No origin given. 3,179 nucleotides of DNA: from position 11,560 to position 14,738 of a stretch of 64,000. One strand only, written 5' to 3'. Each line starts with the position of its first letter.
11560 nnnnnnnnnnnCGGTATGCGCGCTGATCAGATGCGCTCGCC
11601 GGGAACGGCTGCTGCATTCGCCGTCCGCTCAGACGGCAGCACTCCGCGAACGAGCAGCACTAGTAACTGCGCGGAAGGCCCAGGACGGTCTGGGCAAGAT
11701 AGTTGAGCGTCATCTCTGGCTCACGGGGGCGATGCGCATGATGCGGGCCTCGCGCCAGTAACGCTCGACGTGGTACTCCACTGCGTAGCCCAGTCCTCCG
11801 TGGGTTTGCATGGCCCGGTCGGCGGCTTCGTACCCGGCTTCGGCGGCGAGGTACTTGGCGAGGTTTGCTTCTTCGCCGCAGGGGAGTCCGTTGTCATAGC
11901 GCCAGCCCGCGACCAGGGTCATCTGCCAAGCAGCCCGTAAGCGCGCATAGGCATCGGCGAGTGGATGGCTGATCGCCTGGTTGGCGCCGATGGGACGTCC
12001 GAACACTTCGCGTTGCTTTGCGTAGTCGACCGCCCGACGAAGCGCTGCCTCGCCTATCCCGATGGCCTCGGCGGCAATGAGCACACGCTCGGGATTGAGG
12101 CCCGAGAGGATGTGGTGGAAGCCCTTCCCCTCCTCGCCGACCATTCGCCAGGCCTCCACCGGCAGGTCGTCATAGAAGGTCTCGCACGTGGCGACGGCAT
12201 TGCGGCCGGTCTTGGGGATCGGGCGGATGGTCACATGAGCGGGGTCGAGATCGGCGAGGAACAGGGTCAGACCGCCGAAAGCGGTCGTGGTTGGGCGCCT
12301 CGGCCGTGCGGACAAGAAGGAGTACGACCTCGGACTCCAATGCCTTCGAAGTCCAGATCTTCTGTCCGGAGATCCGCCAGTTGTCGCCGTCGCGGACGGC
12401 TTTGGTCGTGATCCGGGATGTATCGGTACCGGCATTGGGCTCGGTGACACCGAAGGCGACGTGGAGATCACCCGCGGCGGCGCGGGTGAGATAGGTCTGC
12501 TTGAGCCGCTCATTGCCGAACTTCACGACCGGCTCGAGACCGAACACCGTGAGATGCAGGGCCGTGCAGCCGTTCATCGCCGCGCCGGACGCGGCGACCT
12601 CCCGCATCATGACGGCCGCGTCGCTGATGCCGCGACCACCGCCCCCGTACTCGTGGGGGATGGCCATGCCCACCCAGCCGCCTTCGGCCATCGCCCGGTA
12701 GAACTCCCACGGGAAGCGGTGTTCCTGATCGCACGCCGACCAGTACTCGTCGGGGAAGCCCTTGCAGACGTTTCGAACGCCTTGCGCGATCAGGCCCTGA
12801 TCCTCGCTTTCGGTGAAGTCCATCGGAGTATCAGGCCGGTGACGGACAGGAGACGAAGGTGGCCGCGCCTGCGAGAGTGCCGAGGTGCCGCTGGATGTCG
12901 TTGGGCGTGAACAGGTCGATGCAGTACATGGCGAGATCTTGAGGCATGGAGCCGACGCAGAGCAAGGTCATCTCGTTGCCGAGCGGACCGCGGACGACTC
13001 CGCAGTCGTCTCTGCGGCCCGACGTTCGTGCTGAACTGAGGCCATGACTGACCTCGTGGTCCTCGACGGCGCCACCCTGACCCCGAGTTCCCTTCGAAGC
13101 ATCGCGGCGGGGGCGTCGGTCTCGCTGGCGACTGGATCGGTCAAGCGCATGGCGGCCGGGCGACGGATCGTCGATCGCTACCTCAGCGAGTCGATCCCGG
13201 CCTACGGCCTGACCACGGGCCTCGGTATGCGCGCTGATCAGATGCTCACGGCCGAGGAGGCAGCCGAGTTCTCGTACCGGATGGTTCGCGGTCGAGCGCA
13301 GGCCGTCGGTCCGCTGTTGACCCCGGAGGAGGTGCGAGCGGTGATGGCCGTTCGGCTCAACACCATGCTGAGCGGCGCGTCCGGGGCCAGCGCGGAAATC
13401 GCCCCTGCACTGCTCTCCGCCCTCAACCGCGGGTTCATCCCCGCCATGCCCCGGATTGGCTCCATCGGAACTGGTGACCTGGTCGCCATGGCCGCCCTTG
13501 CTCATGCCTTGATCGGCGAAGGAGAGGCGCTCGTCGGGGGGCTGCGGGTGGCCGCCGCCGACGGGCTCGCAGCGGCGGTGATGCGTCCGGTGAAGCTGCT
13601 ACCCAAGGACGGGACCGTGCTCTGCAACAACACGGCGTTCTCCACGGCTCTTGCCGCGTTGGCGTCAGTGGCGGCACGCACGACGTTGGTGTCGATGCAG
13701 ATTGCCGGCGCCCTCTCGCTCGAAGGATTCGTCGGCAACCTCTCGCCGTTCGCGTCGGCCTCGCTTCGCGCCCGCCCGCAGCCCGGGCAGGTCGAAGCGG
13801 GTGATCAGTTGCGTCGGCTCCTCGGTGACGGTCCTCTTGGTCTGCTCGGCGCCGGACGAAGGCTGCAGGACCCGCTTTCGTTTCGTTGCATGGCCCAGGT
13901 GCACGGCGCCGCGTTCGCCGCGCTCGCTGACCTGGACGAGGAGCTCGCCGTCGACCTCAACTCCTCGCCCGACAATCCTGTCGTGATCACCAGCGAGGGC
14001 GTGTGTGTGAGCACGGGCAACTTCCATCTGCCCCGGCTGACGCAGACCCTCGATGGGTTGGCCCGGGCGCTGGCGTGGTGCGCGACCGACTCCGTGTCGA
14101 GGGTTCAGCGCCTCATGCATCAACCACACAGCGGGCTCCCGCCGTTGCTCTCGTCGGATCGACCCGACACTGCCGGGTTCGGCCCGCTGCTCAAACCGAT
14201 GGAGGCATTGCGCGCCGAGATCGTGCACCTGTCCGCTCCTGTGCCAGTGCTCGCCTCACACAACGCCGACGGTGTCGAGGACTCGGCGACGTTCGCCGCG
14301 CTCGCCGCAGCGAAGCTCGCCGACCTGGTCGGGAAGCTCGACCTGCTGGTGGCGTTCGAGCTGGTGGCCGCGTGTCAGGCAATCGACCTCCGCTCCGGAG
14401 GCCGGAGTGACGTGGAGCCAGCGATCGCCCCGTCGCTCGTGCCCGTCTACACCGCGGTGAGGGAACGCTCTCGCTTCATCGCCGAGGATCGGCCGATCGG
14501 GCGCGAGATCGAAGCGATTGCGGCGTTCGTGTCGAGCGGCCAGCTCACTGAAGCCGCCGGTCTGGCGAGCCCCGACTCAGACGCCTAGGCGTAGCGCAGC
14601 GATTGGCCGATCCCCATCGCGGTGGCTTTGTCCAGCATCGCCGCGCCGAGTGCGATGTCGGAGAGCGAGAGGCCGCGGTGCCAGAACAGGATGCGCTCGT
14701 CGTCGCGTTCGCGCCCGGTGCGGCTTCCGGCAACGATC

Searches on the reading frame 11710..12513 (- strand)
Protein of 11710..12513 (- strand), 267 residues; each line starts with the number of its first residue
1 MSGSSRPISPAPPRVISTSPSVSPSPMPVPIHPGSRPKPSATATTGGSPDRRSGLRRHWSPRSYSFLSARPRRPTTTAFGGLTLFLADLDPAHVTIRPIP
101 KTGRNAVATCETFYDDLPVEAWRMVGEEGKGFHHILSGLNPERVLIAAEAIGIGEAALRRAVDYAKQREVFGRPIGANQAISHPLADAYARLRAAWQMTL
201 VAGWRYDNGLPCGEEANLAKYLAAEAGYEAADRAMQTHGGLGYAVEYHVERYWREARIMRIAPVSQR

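Call 59: search_protein_families(library=pfam, proteins=[window:11710-12513:-], max_evalue=0.00001)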
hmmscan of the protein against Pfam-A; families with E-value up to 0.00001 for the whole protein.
window:11710-12513:- (267 aa): 2 families
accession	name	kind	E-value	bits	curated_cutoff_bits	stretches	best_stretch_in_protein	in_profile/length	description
PF00441.29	Acyl-CoA_dh_1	-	1.6e-40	139.2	22.4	1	129-262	1-134/150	Acyl-CoA dehydrogenase, C-terminal domain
PF08028.16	Acyl-CoA_dh_2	-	1.4e-18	67.9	22.7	1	145-260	2-127/134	Acyl-CoA dehydrogenase, C-terminal domain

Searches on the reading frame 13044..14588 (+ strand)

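Call 59: search_protein_families(library=pfam, proteins=[window:13044-14588:+], max_evalue=0.00001)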
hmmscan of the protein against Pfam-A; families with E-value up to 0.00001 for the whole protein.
window:13044-14588:+ (514 aa): 1 family
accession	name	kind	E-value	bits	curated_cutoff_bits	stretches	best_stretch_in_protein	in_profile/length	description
PF00221.24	Lyase_aromatic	-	5e-111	372.1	27.3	1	12-471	1-463/466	Aromatic amino acid lyase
